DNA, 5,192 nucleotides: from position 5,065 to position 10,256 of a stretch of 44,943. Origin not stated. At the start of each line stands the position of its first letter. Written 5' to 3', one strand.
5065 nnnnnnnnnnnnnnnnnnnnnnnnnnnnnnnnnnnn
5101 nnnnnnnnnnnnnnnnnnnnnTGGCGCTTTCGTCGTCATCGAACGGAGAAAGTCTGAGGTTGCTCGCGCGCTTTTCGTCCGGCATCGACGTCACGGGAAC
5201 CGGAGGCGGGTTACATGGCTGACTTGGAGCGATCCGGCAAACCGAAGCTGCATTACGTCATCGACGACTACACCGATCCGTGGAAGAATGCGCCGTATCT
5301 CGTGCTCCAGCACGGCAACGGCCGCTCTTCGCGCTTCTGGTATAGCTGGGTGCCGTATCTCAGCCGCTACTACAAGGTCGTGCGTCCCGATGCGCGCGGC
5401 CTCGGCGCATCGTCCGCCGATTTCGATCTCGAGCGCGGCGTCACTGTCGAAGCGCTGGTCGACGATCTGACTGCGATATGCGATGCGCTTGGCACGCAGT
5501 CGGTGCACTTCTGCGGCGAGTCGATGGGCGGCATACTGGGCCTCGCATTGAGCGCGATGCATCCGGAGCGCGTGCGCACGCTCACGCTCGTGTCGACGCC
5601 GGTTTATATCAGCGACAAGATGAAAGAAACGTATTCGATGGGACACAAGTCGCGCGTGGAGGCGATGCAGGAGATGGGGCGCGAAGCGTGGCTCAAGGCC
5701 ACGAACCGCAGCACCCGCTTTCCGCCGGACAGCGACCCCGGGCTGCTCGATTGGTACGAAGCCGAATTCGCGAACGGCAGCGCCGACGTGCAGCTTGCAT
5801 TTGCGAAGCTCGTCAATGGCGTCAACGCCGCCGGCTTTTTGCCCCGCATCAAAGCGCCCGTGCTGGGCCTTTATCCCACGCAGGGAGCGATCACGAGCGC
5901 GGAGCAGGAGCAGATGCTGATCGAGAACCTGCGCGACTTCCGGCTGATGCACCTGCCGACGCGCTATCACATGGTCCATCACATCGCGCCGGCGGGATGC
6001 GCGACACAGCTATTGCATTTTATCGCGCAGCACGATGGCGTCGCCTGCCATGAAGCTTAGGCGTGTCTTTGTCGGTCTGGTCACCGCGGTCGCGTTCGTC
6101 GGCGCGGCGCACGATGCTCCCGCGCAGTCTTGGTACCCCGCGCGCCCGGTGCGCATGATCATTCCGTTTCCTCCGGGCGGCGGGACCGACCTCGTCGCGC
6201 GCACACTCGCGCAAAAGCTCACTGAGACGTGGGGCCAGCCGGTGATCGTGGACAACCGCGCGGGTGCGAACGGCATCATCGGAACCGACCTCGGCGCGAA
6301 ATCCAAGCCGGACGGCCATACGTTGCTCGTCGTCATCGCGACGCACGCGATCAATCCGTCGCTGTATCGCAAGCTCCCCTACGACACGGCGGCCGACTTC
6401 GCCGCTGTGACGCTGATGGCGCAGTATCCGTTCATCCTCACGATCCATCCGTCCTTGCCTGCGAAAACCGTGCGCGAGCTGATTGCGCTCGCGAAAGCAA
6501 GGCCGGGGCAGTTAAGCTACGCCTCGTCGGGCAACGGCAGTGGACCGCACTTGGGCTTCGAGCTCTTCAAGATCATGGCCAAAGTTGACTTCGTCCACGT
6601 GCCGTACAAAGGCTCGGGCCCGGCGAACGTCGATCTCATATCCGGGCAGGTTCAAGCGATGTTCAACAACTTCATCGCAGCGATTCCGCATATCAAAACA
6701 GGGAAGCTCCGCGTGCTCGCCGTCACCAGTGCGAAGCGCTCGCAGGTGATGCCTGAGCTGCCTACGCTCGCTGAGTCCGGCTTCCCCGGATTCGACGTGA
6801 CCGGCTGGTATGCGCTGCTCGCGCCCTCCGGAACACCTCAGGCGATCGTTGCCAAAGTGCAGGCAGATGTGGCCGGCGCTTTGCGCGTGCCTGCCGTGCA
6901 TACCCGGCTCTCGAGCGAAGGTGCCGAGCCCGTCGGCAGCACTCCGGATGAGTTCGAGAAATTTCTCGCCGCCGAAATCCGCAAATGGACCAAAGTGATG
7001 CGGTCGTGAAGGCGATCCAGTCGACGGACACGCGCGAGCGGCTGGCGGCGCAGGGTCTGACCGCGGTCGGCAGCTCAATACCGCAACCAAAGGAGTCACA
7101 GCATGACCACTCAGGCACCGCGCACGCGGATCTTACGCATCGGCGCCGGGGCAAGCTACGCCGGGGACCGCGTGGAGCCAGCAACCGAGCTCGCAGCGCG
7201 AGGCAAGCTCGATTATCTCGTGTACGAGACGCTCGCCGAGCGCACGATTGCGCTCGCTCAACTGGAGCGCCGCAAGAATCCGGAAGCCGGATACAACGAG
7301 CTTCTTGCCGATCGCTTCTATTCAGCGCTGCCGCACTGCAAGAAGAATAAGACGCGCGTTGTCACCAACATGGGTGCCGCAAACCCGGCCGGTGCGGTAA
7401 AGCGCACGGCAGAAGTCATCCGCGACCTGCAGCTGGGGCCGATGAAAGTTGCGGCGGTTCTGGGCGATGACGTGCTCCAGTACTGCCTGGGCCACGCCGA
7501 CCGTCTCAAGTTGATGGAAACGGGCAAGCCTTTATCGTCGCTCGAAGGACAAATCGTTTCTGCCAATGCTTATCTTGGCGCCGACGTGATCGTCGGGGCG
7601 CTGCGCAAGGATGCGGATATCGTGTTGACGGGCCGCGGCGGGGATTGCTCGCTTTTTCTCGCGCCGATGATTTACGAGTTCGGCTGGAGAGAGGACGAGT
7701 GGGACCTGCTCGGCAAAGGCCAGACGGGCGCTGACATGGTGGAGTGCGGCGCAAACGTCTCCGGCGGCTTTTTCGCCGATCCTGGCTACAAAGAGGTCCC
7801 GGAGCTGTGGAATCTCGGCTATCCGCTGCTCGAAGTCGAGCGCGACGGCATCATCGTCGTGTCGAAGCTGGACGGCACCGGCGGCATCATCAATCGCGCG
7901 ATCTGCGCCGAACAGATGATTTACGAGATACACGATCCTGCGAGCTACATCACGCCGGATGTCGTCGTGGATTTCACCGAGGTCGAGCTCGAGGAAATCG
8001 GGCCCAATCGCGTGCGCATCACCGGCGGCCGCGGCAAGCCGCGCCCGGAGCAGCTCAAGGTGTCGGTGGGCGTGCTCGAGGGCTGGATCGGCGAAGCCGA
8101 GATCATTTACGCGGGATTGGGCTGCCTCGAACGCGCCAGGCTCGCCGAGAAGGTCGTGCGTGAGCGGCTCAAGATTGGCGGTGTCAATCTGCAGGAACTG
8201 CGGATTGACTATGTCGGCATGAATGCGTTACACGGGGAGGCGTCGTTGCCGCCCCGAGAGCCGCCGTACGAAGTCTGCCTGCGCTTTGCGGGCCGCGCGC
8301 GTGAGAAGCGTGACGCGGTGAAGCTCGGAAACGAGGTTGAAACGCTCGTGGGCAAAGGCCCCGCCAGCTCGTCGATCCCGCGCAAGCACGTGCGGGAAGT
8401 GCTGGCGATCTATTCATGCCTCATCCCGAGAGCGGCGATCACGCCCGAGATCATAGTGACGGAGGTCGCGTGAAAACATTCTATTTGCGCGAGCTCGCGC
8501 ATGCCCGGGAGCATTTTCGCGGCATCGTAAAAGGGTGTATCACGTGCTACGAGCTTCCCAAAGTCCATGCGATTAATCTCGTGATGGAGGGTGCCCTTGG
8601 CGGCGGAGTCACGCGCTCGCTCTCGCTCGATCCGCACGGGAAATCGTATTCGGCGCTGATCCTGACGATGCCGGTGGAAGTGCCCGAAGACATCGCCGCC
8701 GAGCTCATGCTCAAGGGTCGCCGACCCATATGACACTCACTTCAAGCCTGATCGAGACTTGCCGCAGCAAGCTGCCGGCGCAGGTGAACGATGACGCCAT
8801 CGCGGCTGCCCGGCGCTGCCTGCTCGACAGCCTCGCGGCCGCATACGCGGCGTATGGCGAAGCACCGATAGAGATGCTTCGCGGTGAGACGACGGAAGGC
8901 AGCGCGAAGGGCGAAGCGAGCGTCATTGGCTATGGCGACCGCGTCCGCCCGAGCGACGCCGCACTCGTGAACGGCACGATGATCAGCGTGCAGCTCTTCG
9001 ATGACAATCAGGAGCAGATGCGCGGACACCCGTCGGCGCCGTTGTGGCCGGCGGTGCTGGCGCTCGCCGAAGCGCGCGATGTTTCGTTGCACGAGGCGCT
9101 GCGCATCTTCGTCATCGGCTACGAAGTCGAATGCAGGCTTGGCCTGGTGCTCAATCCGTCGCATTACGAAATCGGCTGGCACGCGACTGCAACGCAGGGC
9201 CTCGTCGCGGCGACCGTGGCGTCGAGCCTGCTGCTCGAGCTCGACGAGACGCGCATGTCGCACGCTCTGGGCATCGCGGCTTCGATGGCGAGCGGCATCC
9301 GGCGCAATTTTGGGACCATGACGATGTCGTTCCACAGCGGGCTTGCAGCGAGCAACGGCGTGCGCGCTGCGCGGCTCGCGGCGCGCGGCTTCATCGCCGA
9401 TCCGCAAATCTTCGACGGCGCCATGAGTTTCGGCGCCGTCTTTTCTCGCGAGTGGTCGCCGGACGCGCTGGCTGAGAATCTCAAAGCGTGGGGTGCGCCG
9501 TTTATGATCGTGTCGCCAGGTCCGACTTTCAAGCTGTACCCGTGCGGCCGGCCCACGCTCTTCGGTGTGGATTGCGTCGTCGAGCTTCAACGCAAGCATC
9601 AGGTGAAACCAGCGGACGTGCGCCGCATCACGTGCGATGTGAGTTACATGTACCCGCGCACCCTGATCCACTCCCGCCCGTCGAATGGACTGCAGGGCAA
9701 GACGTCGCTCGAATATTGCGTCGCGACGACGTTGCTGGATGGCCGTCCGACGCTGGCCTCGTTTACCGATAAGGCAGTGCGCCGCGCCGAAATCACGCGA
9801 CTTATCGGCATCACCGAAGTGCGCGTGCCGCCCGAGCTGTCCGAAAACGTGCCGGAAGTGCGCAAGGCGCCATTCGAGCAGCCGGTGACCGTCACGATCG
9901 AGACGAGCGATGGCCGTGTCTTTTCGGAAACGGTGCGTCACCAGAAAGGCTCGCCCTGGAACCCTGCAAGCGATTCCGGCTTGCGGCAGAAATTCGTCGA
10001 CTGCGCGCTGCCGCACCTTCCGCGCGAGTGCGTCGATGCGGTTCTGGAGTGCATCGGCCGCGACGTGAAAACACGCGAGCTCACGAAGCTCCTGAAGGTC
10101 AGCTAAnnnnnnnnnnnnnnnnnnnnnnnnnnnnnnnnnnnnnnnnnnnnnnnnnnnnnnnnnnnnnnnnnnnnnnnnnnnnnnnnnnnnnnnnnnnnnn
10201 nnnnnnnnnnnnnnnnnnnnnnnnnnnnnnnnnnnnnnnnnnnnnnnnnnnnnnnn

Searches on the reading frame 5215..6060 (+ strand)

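Call 11: search_protein_families(library=pfam, proteins=[window:5215-6060:+], max_evalue=0.001)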
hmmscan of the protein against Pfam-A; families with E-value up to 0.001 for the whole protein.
window:5215-6060:+ (281 aa): 3 families
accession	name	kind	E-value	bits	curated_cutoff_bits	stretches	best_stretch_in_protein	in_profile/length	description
PF00561.26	Abhydrolase_1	-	2.7e-22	80.1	25.8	1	28-142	2-118/245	alpha/beta hydrolase fold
PF12697.13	Abhydrolase_6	-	1.1e-13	52.8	26.3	1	31-259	3-211/217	Alpha/beta hydrolase family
PF12146.15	Hydrolase_4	-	5.8e-13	49.1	27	1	29-255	7-235/239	Serine aminopeptidase, S33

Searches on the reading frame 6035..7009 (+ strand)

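Call 11: search_protein_families(library=pfam, proteins=[window:6035-7009:+], max_evalue=0.001)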
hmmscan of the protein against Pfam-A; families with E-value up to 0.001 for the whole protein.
window:6035-7009:+ (324 aa): 1 family
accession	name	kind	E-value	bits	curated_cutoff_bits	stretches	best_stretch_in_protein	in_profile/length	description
PF03401.19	TctC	-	2.5e-75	254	27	1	54-322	1-269/274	Tripartite tricarboxylate transporter family receptor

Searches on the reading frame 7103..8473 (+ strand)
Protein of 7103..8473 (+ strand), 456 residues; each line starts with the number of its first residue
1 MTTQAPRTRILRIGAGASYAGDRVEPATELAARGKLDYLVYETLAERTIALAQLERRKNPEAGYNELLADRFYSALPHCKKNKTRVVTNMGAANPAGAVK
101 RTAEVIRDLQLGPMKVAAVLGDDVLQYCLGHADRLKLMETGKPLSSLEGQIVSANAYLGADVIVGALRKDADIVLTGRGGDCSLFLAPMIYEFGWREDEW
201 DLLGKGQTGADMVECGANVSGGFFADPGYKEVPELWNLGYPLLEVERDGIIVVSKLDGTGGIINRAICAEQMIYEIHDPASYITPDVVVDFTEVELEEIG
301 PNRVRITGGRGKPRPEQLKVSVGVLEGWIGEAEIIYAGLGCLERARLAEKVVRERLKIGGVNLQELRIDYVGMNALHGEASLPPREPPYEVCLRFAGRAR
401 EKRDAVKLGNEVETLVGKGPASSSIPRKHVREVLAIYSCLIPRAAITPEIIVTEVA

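Call 11: search_protein_families(library=pfam, proteins=[window:7103-8473:+], max_evalue=0.001)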
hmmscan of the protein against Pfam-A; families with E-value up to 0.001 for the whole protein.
window:7103-8473:+ (456 aa): 1 family
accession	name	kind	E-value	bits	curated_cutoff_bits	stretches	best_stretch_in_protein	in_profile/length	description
PF07287.17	AtuA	-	7.1e-142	473.7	22.8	1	11-450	1-435/437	Acyclic terpene utilisation family protein AtuA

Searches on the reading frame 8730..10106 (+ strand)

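Call 11: search_protein_families(library=pfam, proteins=[window:8730-10106:+], max_evalue=0.001)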
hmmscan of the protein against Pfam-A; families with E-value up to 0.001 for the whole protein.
window:8730-10106:+ (458 aa): 2 families
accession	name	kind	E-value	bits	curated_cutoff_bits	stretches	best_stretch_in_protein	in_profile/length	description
PF03972.19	MmgE_PrpD_N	-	2.7e-57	194.2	32.1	1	17-242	13-239/244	MmgE/PrpD N-terminal domain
PF19305.4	MmgE_PrpD_C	-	1.4e-32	113.3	32.1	1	270-433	1-161/173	MmgE/PrpD C-terminal domain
